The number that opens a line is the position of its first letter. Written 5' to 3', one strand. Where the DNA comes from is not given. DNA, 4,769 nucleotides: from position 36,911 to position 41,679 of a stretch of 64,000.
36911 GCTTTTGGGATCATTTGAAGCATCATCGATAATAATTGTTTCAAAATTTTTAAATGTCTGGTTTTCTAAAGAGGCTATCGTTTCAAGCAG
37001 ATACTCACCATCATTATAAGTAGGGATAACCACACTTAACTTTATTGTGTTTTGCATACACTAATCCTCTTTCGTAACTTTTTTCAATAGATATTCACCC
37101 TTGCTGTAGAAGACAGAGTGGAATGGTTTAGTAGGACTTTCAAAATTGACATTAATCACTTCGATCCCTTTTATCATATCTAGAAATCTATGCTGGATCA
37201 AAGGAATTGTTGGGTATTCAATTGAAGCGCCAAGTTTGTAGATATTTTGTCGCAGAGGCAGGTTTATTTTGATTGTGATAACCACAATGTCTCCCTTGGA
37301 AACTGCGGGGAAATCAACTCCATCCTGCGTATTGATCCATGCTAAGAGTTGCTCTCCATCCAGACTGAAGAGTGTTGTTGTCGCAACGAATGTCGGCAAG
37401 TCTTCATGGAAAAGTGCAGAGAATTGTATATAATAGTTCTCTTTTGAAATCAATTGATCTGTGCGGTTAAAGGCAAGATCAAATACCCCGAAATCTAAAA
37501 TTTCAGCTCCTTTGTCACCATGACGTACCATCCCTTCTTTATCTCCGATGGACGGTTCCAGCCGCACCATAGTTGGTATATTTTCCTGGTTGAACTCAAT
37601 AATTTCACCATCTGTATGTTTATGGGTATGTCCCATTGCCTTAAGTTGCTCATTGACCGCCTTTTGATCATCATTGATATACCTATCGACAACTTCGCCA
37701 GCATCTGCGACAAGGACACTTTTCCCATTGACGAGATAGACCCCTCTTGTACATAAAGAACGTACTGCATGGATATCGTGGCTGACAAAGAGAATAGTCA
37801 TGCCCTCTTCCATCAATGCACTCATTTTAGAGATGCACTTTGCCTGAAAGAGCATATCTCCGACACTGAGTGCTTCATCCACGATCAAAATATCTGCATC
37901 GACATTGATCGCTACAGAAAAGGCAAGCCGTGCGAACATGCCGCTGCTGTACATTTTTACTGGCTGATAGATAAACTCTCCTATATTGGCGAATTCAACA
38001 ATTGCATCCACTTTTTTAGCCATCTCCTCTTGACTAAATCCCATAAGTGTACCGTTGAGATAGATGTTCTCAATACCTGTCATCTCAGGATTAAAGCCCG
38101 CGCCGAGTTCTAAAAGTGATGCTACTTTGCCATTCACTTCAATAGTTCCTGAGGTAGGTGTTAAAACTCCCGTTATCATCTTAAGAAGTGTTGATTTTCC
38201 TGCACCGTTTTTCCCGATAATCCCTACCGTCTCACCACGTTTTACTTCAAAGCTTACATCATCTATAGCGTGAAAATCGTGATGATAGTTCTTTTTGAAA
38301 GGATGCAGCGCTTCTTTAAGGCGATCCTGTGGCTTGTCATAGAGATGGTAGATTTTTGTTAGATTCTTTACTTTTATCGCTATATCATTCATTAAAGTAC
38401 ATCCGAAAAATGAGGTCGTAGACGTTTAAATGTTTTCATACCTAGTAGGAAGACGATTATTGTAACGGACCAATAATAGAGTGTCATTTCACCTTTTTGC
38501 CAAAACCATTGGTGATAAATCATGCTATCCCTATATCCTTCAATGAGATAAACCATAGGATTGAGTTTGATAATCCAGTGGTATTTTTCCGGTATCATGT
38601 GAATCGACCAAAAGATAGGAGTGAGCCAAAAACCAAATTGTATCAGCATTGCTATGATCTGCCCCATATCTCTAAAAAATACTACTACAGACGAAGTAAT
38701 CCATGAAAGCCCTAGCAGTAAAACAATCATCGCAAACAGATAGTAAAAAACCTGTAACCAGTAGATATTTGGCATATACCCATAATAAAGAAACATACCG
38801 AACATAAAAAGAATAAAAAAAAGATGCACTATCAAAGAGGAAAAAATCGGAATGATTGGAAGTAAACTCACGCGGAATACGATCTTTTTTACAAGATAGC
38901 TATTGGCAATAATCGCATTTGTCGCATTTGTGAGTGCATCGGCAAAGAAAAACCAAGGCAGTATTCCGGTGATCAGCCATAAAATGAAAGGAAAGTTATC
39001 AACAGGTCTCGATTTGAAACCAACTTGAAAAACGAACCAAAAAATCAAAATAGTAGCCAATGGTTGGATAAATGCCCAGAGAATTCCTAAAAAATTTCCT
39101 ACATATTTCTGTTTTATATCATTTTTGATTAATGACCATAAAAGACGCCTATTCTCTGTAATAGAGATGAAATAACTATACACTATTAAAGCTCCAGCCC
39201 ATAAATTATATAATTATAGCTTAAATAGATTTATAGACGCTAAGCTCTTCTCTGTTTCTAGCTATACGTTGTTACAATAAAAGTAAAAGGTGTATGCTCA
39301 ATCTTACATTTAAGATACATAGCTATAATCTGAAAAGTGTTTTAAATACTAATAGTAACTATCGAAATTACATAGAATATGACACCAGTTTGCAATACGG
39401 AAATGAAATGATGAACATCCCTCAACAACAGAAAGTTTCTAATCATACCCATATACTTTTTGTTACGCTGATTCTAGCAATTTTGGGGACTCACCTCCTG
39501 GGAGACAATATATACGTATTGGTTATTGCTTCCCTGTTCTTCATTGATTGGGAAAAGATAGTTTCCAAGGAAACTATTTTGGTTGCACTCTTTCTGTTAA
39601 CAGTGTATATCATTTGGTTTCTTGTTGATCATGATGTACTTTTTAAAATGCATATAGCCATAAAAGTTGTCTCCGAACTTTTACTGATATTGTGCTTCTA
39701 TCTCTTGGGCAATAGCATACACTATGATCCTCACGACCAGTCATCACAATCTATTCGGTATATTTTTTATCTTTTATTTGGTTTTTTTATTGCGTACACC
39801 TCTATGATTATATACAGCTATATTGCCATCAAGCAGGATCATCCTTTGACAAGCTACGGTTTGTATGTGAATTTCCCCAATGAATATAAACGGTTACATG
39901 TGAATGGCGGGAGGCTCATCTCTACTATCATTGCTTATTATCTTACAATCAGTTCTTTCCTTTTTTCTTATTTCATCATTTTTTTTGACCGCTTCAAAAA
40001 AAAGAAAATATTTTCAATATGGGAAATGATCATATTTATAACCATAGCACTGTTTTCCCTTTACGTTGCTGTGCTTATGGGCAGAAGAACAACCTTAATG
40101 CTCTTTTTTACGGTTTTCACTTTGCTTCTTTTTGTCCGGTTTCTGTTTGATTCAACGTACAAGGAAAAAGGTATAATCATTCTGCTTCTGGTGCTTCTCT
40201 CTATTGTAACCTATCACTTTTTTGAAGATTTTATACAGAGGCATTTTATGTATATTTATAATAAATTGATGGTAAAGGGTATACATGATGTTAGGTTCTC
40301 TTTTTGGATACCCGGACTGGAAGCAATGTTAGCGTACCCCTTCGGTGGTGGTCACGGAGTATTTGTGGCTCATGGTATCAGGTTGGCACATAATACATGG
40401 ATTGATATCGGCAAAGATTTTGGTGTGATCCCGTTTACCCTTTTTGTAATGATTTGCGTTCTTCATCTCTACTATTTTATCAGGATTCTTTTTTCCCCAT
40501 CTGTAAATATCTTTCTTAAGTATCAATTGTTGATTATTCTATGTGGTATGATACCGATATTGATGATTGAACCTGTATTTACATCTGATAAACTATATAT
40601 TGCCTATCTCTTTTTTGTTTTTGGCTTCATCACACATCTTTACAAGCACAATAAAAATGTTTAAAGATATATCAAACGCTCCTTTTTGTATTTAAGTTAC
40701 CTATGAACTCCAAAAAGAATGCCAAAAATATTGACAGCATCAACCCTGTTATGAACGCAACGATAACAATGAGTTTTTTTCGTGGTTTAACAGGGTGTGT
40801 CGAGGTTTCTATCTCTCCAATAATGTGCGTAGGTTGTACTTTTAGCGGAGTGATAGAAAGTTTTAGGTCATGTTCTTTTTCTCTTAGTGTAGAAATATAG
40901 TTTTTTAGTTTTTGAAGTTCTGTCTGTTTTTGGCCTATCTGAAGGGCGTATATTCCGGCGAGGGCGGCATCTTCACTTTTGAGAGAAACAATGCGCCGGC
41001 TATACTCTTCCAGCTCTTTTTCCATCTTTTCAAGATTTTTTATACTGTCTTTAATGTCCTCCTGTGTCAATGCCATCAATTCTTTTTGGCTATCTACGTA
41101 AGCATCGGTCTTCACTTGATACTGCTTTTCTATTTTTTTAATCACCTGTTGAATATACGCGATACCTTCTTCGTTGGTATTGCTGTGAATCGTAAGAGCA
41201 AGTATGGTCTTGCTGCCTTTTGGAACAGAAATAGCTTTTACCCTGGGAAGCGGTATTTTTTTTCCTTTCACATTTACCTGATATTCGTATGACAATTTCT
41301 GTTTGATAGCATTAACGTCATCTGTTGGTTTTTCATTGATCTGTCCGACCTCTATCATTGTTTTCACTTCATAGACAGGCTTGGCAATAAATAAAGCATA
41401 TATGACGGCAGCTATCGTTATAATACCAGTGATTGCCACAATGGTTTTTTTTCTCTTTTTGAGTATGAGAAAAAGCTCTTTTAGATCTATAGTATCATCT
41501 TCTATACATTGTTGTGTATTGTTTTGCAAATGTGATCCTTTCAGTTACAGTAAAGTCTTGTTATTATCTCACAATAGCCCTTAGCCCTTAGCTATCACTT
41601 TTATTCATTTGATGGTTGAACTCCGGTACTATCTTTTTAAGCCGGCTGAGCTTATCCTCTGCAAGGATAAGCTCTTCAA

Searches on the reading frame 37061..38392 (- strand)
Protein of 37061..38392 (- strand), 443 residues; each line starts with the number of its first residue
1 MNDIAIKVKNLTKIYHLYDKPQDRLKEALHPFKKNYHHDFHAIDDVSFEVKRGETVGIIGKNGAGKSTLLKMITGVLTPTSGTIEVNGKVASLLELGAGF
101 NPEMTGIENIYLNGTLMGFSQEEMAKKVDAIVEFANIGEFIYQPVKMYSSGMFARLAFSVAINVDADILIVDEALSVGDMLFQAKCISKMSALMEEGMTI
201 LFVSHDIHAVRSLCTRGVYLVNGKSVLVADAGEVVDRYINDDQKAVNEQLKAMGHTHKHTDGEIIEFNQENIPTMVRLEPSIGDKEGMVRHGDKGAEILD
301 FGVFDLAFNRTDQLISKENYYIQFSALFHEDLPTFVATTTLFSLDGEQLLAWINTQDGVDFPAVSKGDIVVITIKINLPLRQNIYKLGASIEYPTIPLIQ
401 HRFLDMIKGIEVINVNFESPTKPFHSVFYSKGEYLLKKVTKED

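Call 49: search_protein_families(library=pfam, proteins=[window:37061-38392:-], max_evalue=0.001)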
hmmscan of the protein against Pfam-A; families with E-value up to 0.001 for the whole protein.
window:37061-38392:- (443 aa): 4 families
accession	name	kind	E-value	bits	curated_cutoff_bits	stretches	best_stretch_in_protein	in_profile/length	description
PF00005.33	ABC_tran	-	1.7e-24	87.4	25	1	44-175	2-136/137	ABC transporter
PF14524.12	Wzt_C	-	2.8e-15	57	30.4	1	290-427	4-140/143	Wzt C-terminal domain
PF13555.12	AAA_29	-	1.4e-06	28.4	27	1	41-87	10-55/61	P-loop containing region of AAA domain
PF13476.12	AAA_23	-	3.4e-05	25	27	1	40-84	7-50/201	AAA domain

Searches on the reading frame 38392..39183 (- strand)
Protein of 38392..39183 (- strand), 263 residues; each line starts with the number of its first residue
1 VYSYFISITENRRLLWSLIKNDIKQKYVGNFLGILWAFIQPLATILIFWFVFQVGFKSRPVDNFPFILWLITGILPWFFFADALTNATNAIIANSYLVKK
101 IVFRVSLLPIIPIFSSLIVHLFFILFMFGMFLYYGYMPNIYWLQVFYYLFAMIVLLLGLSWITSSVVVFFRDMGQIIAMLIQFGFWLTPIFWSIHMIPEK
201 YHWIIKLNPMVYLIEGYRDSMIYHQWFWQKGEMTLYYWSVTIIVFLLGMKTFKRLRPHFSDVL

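Call 49: search_protein_families(library=pfam, proteins=[window:38392-39183:-], max_evalue=0.001)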
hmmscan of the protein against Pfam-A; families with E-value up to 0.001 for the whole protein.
window:38392-39183:- (263 aa): 1 family
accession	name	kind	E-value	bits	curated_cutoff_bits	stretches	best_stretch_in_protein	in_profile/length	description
PF01061.29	ABC2_membrane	-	8.3e-19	68.4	26.9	1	14-221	2-210/211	ABC-2 type transporter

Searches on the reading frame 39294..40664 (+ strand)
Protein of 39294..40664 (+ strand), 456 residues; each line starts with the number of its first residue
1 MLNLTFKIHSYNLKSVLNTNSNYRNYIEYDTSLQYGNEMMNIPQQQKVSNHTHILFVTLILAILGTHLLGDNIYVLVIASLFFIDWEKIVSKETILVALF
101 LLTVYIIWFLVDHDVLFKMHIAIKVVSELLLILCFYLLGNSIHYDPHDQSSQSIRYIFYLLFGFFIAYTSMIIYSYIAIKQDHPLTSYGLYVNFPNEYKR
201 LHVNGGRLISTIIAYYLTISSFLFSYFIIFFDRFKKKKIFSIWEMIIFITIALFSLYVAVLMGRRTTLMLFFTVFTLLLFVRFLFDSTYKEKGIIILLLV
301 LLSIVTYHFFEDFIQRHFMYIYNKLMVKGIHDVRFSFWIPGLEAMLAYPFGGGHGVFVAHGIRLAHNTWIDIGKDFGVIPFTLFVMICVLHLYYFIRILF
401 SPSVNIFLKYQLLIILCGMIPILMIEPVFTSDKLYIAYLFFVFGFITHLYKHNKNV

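Call 49: search_protein_families(library=pfam, proteins=[window:39294-40664:+], max_evalue=0.001)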
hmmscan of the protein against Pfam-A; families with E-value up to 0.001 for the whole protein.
window:39294-40664:+ (456 aa): 1 family
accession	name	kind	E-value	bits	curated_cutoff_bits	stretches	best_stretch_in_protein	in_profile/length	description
PF04932.20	Wzy_C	-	0.00023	21.4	31.7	1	252-385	3-149/149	O-Antigen ligase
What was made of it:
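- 37061..40664 (.): Context that supplies the likely acceptor: Wzt with a Wzt_C domain (37061-38392, minus), Wzm (38392-39183, minus), and a WaaL-like ligase (39294-40664, plus). Call 49.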

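Call 81: search_protein_families(library=ncbifam, proteins=[window:39294-40664:+], max_evalue=1)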
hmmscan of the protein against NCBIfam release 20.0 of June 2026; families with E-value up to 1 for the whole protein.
window:39294-40664:+ (456 aa): 0 families

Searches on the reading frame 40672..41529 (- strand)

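Call 49: search_protein_families(library=pfam, proteins=[window:40672-41529:-], max_evalue=0.001)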
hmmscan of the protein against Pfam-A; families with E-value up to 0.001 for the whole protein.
window:40672-41529:- (285 aa): 2 families
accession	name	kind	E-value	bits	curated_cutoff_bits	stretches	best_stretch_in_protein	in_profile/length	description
PF02706.20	Wzz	-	4e-15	56.3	25.5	1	12-74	1-66/91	Chain length determinant protein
PF13807.11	GNVR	-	1.1e-07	32.1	27.7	1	230-272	37-79/82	G-rich domain on putative tyrosine kinase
